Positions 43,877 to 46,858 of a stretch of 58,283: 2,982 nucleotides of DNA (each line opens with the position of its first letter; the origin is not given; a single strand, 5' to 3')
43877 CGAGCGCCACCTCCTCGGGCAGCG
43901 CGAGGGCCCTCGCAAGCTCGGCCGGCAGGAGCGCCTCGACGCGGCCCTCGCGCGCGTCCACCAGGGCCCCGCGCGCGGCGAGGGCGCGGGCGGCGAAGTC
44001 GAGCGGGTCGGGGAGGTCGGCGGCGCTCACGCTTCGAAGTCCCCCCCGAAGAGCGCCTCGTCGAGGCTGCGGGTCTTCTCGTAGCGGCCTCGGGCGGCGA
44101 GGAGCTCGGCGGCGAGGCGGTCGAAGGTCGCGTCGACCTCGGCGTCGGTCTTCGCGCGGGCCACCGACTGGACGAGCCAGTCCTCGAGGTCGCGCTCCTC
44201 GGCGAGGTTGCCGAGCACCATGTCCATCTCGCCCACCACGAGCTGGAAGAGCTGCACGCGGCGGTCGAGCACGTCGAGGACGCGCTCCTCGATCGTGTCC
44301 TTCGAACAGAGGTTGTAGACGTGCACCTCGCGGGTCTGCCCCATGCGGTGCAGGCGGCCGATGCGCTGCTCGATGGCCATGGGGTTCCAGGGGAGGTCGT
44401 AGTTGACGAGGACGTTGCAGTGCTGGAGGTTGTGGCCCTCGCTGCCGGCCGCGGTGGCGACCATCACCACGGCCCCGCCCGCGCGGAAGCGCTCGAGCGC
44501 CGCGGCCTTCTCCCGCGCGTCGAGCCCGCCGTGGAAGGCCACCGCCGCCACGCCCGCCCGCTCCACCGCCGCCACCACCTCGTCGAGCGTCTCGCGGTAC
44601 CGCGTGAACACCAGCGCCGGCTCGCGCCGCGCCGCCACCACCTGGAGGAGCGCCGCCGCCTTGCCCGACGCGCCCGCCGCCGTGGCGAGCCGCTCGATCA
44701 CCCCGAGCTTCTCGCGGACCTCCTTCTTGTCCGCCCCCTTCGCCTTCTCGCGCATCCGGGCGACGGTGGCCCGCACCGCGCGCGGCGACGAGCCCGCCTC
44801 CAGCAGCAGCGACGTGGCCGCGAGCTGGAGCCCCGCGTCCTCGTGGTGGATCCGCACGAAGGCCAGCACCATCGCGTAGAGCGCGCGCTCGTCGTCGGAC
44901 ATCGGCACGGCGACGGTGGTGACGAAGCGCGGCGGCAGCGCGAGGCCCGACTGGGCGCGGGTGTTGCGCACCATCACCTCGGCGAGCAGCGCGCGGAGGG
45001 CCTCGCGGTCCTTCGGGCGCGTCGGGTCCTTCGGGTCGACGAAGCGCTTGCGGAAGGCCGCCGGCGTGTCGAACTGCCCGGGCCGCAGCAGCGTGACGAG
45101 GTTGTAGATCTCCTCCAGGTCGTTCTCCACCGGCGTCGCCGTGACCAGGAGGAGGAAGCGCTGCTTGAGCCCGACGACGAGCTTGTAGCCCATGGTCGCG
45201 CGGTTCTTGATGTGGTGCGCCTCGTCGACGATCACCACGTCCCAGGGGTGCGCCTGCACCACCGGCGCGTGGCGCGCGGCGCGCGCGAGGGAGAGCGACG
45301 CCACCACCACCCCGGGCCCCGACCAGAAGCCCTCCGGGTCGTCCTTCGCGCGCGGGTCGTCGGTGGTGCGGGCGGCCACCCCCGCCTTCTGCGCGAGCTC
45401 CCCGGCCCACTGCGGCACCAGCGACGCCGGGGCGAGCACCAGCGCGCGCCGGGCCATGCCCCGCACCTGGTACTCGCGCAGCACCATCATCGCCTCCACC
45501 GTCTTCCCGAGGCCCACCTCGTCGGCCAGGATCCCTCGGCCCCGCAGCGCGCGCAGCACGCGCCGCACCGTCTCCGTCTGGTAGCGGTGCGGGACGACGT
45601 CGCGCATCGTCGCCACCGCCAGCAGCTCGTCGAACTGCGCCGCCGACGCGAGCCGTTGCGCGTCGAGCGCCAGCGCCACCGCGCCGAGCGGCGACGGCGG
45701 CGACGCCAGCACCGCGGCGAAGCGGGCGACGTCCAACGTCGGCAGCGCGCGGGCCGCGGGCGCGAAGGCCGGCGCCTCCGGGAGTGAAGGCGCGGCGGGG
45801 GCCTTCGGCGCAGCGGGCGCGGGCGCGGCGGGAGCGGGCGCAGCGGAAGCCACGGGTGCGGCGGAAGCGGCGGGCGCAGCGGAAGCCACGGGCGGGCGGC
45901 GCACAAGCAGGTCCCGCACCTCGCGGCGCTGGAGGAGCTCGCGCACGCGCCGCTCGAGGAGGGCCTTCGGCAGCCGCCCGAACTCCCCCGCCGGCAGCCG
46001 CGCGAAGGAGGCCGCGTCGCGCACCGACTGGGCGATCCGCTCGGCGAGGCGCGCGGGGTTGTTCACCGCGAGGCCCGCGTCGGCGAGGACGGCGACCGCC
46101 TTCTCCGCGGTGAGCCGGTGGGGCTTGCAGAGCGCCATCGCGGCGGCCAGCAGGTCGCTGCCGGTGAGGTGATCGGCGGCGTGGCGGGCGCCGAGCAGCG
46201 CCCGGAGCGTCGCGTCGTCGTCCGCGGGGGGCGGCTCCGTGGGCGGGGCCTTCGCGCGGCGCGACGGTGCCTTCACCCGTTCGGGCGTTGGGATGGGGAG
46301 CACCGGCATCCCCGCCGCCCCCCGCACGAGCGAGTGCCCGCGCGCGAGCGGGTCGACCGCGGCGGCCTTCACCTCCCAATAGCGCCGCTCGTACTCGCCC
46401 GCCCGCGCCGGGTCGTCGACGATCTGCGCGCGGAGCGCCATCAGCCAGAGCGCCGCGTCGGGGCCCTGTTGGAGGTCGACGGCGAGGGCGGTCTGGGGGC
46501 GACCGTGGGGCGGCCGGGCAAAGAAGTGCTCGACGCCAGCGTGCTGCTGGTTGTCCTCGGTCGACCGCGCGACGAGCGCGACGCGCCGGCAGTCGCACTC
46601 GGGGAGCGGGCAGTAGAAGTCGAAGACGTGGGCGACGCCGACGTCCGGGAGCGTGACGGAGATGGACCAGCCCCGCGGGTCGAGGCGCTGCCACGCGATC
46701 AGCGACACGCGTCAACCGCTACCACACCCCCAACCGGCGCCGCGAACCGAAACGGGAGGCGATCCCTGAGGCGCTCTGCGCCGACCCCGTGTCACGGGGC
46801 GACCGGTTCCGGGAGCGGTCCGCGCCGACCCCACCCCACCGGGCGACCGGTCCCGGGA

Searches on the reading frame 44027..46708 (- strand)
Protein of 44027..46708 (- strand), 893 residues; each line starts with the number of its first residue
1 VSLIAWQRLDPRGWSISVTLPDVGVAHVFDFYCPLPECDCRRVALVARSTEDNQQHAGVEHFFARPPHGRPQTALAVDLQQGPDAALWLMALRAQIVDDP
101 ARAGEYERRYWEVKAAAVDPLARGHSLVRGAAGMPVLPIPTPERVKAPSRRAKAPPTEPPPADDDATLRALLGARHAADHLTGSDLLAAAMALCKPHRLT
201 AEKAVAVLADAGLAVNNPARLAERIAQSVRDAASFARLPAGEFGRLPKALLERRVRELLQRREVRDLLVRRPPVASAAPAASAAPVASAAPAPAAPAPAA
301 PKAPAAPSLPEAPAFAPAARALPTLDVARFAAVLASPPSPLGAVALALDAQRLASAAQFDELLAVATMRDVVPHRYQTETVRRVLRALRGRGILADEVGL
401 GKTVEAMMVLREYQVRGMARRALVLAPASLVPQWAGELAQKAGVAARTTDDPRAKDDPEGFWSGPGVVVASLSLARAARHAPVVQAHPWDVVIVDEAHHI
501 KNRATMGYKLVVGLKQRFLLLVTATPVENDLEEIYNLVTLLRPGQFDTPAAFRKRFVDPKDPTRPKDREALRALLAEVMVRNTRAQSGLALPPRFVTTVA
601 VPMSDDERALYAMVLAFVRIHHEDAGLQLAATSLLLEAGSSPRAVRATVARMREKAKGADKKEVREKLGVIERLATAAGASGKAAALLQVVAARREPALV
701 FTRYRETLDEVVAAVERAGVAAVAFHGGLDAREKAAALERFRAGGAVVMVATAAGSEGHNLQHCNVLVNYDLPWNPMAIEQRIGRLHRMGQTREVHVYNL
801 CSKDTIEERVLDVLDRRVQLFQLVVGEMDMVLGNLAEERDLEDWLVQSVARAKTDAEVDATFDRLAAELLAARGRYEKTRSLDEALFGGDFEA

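Call 10: search_protein_families(library=pfam, proteins=[window:44027-46708:-], max_evalue=0.01)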
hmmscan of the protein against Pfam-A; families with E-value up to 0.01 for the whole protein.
window:44027-46708:- (893 aa): 4 families
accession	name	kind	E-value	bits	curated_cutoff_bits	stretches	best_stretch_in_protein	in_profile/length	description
PF00176.29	SNF2-rel_dom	-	1.4e-38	133.1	24.9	1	376-615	1-253/290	SNF2-related domain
PF00271.37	Helicase_C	-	2.3e-23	83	23.5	1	683-790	2-110/110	Helicase conserved C-terminal domain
PF04851.21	ResIII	-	2.2e-11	44.4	22.5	1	372-527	3-163/164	Type III restriction enzyme, res subunit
PF00270.35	DEAD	-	1.1e-05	25.7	26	1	376-532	3-165/167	DEAD/DEAH box helicase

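Call 20: find_homologous_proteins(query=window:44027-46708:-, max_evalue=1e-30)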
Query window:44027-46708:- (893 aa): 182 proteins with E <= 1e-30 among 8000 candidates; the best 120 are listed.
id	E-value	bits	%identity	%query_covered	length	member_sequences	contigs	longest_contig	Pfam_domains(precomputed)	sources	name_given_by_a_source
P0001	0.0e+0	1928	100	100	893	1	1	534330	PF00270.36,PF00176.30,PF00271.38,PF04851.22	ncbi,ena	ncbi:MAG: DEAD/DEAH box helicase [Polyangiales bacterium]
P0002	0.0e+0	1410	75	100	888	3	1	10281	PF00270.36,PF00176.30,PF00271.38,PF04851.22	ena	-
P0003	0.0e+0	1401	75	100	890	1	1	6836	PF00270.36,PF00176.30,PF00271.38,PF04851.22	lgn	-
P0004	0.0e+0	1391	75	100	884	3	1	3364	PF00176.30,PF00271.38,PF04851.22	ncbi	-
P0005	0.0e+0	1136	65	97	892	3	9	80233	PF00176.30,PF00271.38,PF04851.22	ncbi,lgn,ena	-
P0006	0.0e+0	1133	66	97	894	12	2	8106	PF00176.30,PF00271.38,PF04851.22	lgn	-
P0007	0.0e+0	1111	65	98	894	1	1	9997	PF00270.36,PF00176.30,PF00271.38,PF04851.22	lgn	-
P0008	0.0e+0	1103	64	97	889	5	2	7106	PF00176.30,PF00271.38,PF04851.22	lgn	-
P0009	0.0e+0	1097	64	98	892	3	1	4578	PF00176.30,PF00271.38,PF04851.22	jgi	jgi:superfamily II DNA or RNA helicase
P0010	0.0e+0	1044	61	97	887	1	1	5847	PF00176.30,PF00271.38,PF04851.22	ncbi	-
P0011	3.6e-222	758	52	83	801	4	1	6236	PF00176.30,PF00271.38,PF04851.22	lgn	-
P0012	1.9e-221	756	62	64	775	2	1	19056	PF00176.30,PF00271.38,PF04851.22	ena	-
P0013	2.0e-221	756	52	83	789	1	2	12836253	PF00176.30,PF00271.38,PF04851.22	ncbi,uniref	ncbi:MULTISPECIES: DEAD/DEAH box helicase [Sorangium]|uniref:DEAD/DEAH box helicase n=1 Tax=Sorangiu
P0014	2.2e-221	756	54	84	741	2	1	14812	PF00270.36,PF00176.30,PF00271.38,PF04851.22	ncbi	ncbi:MAG: SNF2-related protein [Polyangiales bacterium]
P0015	3.1e-221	755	62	64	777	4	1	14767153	PF00176.30,PF00271.38,PF04851.22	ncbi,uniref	ncbi:DEAD/DEAH box helicase [Sorangium sp. So ce1151]|uniref:DEAD/DEAH box helicase n=1 Tax=Sorangiu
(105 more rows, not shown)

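Call 21: find_encoding_contigs(protein=P0002, flank=6000, max_places=3)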
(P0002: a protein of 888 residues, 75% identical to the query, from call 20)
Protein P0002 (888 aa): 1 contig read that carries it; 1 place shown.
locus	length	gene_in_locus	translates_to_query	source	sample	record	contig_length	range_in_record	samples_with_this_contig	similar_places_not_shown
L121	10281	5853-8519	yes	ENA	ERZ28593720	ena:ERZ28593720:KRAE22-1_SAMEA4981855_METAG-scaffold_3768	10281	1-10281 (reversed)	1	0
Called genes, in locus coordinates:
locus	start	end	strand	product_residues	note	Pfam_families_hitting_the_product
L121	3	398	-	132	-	?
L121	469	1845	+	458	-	-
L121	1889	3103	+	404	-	-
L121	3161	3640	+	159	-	PF01668:SmpB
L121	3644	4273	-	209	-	-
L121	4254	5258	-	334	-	-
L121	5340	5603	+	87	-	-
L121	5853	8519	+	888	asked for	PF00176:SNF2-rel_dom, PF00270:DEAD (faint), PF04851:ResIII, PF00271:Helicase_C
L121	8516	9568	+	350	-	-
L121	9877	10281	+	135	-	?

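Call 22: find_encoding_contigs(protein=P0005, flank=6000, max_places=4)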
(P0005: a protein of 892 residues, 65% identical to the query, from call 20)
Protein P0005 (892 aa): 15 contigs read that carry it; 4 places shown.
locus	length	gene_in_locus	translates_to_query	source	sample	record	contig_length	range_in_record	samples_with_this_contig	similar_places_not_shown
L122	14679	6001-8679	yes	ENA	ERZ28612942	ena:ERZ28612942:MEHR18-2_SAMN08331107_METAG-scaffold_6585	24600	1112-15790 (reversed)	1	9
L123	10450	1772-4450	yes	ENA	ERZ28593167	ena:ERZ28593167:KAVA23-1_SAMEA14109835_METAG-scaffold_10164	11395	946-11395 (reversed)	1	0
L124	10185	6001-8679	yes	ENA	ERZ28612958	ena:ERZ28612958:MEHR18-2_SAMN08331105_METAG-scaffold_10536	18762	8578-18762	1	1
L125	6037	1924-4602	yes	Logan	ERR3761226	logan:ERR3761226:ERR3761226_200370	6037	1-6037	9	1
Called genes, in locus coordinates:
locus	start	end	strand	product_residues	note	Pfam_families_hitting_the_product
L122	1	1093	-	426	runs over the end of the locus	PF24681:Kelch_KLHDC2_KLHL20_DRC7, PF24981:Beta-prop_ATRN-LZTR1, PF24996:NANM (faint), PF13418:Beta-prop_TYW4 (faint), PF13415:Beta-prop_FBX42, PF13854:Kelch_HCF, PF24681:Kelch_KLHDC2_KLHL20_DRC7, PF01344:Kelch_1 (weak)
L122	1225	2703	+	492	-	PF25924:MJECL33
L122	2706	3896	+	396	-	PF07690:MFS_1, PF00083:Sugar_tr (weak)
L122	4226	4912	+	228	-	-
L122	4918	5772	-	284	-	PF01135:PCMT, PF02353:CMAS (weak), PF13489:Methyltransf_23, PF01209:Ubie_methyltran, PF13847:Methyltransf_31, PF08241:Methyltransf_11, PF08242:Methyltransf_12, PF13649:Methyltransf_25, +1 more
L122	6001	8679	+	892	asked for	PF00176:SNF2-rel_dom, PF04851:ResIII, PF00271:Helicase_C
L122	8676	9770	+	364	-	-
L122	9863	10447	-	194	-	-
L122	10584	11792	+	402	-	PF13489:Methyltransf_23 (weak), PF13679:Methyltransf_32, PF13649:Methyltransf_25 (weak)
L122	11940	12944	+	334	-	-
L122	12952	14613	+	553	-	PF04151:PPC (faint), PF00656:Peptidase_C14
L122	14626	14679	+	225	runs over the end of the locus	-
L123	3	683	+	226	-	?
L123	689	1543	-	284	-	PF01135:PCMT, PF02353:CMAS (weak), PF13489:Methyltransf_23, PF01209:Ubie_methyltran, PF13847:Methyltransf_31, PF08241:Methyltransf_11, PF08242:Methyltransf_12, PF13649:Methyltransf_25, +1 more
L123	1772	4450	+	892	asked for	PF00176:SNF2-rel_dom, PF04851:ResIII, PF00271:Helicase_C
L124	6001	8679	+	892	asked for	PF00176:SNF2-rel_dom, PF04851:ResIII, PF00271:Helicase_C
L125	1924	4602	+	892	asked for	PF00176:SNF2-rel_dom, PF04851:ResIII, PF00271:Helicase_C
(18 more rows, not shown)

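Call 23: find_encoding_contigs(protein=P0003, flank=6000, max_places=3)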
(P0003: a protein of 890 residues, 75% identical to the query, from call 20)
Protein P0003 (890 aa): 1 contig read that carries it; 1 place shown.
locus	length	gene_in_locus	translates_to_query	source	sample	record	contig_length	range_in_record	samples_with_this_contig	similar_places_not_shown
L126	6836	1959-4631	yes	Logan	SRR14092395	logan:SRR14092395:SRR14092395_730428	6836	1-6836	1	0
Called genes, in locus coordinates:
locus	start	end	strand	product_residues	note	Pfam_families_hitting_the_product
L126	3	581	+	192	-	?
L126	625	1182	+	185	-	PF04542:Sigma70_r2, PF08281:Sigma70_r4_2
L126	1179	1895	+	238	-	-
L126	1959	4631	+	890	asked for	PF00176:SNF2-rel_dom, PF00270:DEAD (weak), PF04851:ResIII, PF00271:Helicase_C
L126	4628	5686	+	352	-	-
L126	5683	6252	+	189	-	PF11645:PDDEXK_5 (weak)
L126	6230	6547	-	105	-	-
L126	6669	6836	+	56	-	?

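Call 42: find_encoding_contigs(protein=P0001, flank=10000, max_places=3)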
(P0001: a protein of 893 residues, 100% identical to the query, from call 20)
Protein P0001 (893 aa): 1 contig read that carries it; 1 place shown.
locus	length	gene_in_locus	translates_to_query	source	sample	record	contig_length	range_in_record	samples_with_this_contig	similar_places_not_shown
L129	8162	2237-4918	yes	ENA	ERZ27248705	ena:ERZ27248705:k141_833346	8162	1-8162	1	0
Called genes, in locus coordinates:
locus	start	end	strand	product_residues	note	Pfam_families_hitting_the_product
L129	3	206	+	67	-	?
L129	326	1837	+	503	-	PF17728:BsuBI_PstI_RE_N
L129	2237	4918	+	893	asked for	PF00176:SNF2-rel_dom, PF00270:DEAD (faint), PF04851:ResIII, PF00271:Helicase_C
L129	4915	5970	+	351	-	-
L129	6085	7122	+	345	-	-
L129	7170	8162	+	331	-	?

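Call 47: find_homologous_proteins(query=L129:326-1837:+, max_evalue=0.00001)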
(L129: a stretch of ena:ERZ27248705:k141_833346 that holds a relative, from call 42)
Query L129:326-1837:+ (503 aa): 7999 proteins with E <= 0.00001 among 8000 candidates; the best 120 are listed.
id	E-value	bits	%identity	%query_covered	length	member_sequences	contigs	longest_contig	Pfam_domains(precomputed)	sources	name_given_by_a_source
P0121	0.0e+0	1137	100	100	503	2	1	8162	PF17728.8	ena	-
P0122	1.6e-256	870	77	95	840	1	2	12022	PF07669.18,PF17728.8,PF06616.18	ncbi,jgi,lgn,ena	jgi:adenine-specific DNA-methyltransferase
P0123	1.3e-236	804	71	95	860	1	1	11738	PF07669.18,PF17728.8,PF06616.18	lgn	-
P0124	3.6e-216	737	68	95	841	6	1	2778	PF07669.18,PF17728.8,PF06616.18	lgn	-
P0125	9.8e-213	725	66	95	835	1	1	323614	PF07669.18,PF17728.8,PF06616.18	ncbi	ncbi:MAG: BsuBI/PstI family type II restriction endonuclease [Polyangiales bacterium]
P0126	3.4e-192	658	61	95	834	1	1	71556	PF07669.18,PF17728.8,PF06616.18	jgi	-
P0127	7.3e-190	650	60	95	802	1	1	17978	PF07669.18,PF17728.8,PF06616.18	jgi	jgi:adenine-specific DNA-methyltransferase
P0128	5.3e-189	647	60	95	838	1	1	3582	PF07669.18,PF17728.8,PF06616.18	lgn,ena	-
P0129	1.4e-188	646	60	95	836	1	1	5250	PF02384.23,PF07669.18,PF17728.8,PF06616.18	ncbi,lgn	-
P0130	6.4e-188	644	59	95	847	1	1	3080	PF07669.18,PF17728.8,PF06616.18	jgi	jgi:adenine-specific DNA-methyltransferase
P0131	2.1e-187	642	59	95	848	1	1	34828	PF07669.18,PF17728.8,PF06616.18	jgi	jgi:adenine-specific DNA-methyltransferase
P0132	2.2e-187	642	59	95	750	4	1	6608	PF07669.18,PF17728.8,PF06616.18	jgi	jgi:adenine-specific DNA-methyltransferase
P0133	4.4e-187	641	60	95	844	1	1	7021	PF07669.18,PF17728.8,PF06616.18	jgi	jgi:adenine-specific DNA-methyltransferase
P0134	1.6e-186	639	60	95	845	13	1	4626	PF07669.18,PF17728.8,PF06616.18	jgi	jgi:adenine-specific DNA-methyltransferase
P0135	1.9e-186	639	59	95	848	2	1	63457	PF07669.18,PF17728.8,PF06616.18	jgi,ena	-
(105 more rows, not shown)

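Call 48: find_encoding_contigs(protein=P0122, flank=6000, max_places=3)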
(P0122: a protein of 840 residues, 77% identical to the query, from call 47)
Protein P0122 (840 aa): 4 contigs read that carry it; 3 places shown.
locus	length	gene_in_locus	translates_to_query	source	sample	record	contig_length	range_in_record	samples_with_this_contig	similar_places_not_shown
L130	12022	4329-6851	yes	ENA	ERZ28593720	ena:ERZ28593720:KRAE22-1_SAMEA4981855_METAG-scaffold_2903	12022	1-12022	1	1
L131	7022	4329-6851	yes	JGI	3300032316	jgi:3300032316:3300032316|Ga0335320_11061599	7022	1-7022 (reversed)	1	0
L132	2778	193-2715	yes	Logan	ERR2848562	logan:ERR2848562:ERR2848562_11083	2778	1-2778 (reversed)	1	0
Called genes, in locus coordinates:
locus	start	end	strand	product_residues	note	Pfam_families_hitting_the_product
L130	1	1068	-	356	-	?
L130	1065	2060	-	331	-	-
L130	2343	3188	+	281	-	PF13489:Methyltransf_23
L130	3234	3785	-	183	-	-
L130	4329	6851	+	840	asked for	PF07669:Eco57I, PF17728:BsuBI_PstI_RE_N, PF06616:BsuBI_PstI_RE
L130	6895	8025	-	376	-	-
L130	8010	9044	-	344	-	PF09699:Paired_CXXCH_1 (faint), PF13435:Cytochrome_C554 (faint)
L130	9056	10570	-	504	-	PF01839:FG-GAP (faint), PF13517:FG-GAP_3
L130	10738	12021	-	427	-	?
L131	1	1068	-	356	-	?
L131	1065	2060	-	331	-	-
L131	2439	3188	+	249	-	PF13489:Methyltransf_23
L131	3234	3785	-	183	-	-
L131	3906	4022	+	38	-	-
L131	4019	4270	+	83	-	-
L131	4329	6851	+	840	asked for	PF07669:Eco57I, PF17728:BsuBI_PstI_RE_N, PF06616:BsuBI_PstI_RE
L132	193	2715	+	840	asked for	PF07669:Eco57I, PF17728:BsuBI_PstI_RE_N, PF06616:BsuBI_PstI_RE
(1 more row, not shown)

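Call 49: find_encoding_contigs(protein=P0123, flank=6000, max_places=2)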
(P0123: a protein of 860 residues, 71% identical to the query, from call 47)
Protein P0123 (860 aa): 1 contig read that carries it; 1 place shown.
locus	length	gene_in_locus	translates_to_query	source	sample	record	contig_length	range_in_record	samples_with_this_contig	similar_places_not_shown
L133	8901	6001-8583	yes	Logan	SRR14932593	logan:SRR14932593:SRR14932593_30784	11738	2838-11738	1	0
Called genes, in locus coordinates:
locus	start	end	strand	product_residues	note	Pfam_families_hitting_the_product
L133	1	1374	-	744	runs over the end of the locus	-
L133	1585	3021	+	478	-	PF00069:Pkinase, PF03109:ABC1 (faint), PF07714:PK_Tyr_Ser-Thr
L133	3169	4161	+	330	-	-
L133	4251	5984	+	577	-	-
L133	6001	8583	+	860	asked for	PF07669:Eco57I, PF17728:BsuBI_PstI_RE_N, PF06616:BsuBI_PstI_RE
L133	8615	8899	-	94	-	?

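Call 50: find_encoding_contigs(protein=P0125, flank=6000, max_places=2)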
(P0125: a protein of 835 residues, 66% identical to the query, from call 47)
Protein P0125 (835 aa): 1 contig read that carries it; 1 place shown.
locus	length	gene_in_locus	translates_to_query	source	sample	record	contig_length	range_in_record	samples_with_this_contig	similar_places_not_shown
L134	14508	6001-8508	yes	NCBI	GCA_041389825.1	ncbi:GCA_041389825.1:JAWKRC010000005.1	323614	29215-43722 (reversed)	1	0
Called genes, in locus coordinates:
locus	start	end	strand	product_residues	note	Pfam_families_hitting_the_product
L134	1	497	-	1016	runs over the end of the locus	-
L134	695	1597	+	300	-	PF02517:Rce1-like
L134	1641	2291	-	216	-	-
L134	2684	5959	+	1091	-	PF08471:Ribonuc_red_2_N, PF02867:Ribonuc_red_lgC, PF12637:TSCPD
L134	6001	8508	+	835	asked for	PF07669:Eco57I, PF17728:BsuBI_PstI_RE_N, PF06616:BsuBI_PstI_RE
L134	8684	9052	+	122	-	-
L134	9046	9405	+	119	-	PF05717:TnpB_IS66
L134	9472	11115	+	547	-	PF03050:DDE_Tnp_IS66, PF13817:DDE_Tnp_IS66_C (weak)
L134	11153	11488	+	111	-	-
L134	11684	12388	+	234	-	PF14518:Haem_oxygenas_2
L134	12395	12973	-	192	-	PF02798:GST_N, PF13417:GST_N_3, PF13409:GST_N_2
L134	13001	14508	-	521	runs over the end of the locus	-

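Call 68: search_protein_families(library=padloc, proteins=[window:44027-46708:-, L129:326-1837:+], max_evalue=0.001)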
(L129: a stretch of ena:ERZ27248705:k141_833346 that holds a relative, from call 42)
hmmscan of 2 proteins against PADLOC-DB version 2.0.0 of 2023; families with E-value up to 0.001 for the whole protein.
window:44027-46708:- (893 aa): 54 families (the best 25 are shown)
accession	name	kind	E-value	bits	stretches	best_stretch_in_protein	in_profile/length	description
PDLC02619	DrmD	-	2.3e-66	222.6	2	733-875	478-620/872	DrmD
PDLC02500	BrxHI|BrxHII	-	4.1e-63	212.2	3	651-869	430-656/933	BrxHI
PDLC02623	DrmD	-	7.3e-61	204.1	3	692-847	526-679/1040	DrmD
PDLC00659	HmaA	-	1.5e-58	196.6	2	693-862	510-683/1176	SNF2 helicase / DEAD-box helicase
PDLC02504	BrxHI|BrxHII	-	9.2e-52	174.1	2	696-865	485-653/971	BrxHII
PDLC00633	ZorD1|ZorD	-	2.2e-46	156.4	1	389-829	462-889/908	"SWI2/SNF2 helicase, Mrr-like nuclease"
PDLC02621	DrmD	-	6.8e-42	141.8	2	698-839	524-681/1040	DrmD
PDLC02634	DrmD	-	7.5e-42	141.1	2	371-547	92-277/900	DrmD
PDLC02851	DpdE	-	2.9e-41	139.3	1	391-827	618-1038/1055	DpdE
PDLC02845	DpdE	-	2.7e-40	136.1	1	375-820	846-1268/1293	DpdE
PDLC02620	DrmD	-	6.6e-39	131.6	2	696-825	485-613/1060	DrmD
PDLC02843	DpdE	-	4.6e-37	125.4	2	358-556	148-329/1091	DpdE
PDLC02849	DpdE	-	7.4e-37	125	1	376-829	404-837/857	DpdE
PDLC02842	DpdE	-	7.6e-37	124.5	1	377-825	708-1151/1176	DpdE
PDLC02844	DpdE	-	1.2e-35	120.7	2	366-625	149-402/1074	DpdE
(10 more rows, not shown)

L129:326-1837:+ (503 aa): 5 families
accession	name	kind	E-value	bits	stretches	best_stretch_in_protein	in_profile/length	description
PDLC03359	MTase_II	-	4.8e-148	492.8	2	1-478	199-682/840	Type II methyltransferase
PDLC03227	MTase_II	-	6.9e-108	359.7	1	1-311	183-490/494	Type II methyltransferase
PDLC03420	REase_II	-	7.3e-63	210.6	2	327-478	7-158/317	Type II restriction enzyme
PDLC03338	MTase_II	-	4.6e-30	102.9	1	4-309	299-598/604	Type II methyltransferase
PDLC03412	REase_II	-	4.9e-26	89.8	1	330-478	15-162/324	Type II restriction enzyme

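Call 69: search_protein_families(library=ncbifam, proteins=[window:44027-46708:-, L129:326-1837:+], max_evalue=0.001)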
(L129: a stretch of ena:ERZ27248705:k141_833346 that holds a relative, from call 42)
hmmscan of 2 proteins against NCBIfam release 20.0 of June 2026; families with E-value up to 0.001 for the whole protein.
window:44027-46708:- (893 aa): 25 families
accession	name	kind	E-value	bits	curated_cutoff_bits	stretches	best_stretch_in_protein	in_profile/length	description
NF038318.1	DISARM_DrmD_b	equivalog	2.3e-66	224.5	950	2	733-875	475-617/868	DISARM system SNF2-like helicase DrmD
NF038317.1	DISARM_DrmD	equivalog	1.8e-63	215.2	610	2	694-869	505-697/1021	DISARM system SNF2-like helicase DrmD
NF003426.0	PRK04914.1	equivalog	3.3e-53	181.2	576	2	354-554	136-344/959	RNA polymerase-associated protein RapA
NF041062.1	DpdE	equivalog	1.5e-52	178.8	500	2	374-555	155-328/1048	protein DpdE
NF058637.1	helic_SCO1167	equivalog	1.5e-44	152.4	1200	1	391-838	490-923/932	SCO1167/SCO6262 family helicase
NF042964.1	phospholipD_antiphage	equivalog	6.4e-42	143.9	1100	2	720-832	720-833/895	phospholipase D-like domain-containing anti-phage protein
NF053675.1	pilus_reg_Snf2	equivalog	3.2e-36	124.9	1100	2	679-824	858-1007/1029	pilus expression-regulating Snf2 family helicase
NF041790.1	anti-phage_ZorD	equivalog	2.6e-24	85.3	1500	2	487-615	724-857/1035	type I Zorya anti-phage system protein ZorD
NF010337.0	PRK13766.1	equivalog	5.8e-17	61.1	610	1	683-844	349-520/781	Hef nuclease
NF008744.0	PRK11776.1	equivalog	9.4e-16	57.4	524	1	641-792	188-339/460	ATP-dependent RNA helicase DbpA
NF053631.1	RNA_helic_CshA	equivalog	1.6e-13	50.4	646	1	682-793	223-335/434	degradosome RNA helicase CshA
NF053711.1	RNA_heli_RhlE1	exception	1.6e-13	50.2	750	1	690-795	238-344/434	RNA helicase RhlE1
NF008394.0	PRK11192.1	equivalog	2.1e-13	49.9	507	1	664-791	215-343/441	ATP-dependent RNA helicase SrmB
NF008642.0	PRK11634.1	equivalog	1.2e-11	43.7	989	1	666-845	216-388/628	DEAD/DEAH family ATP-dependent RNA helicase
TIGR01389.1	recQ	equivalog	4.8e-10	38.5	640.2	1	687-797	215-326/591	DNA helicase RecQ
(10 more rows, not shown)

L129:326-1837:+ (503 aa): 0 families

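Call 79: find_encoding_contigs(protein=P0004, flank=3000, max_places=3)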
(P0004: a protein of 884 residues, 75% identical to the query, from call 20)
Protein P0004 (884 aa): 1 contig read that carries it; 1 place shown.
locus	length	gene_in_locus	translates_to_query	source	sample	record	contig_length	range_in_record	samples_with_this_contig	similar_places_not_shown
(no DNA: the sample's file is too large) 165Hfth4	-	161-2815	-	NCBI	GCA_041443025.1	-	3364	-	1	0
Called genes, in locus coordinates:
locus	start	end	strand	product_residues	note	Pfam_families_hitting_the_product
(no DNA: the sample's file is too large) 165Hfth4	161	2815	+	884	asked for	PF00176:SNF2-rel_dom, PF04851:ResIII, PF00271:Helicase_C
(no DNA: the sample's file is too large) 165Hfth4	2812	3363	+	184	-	?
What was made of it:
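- Tried and rejected: It could not be retrieved (call 79).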
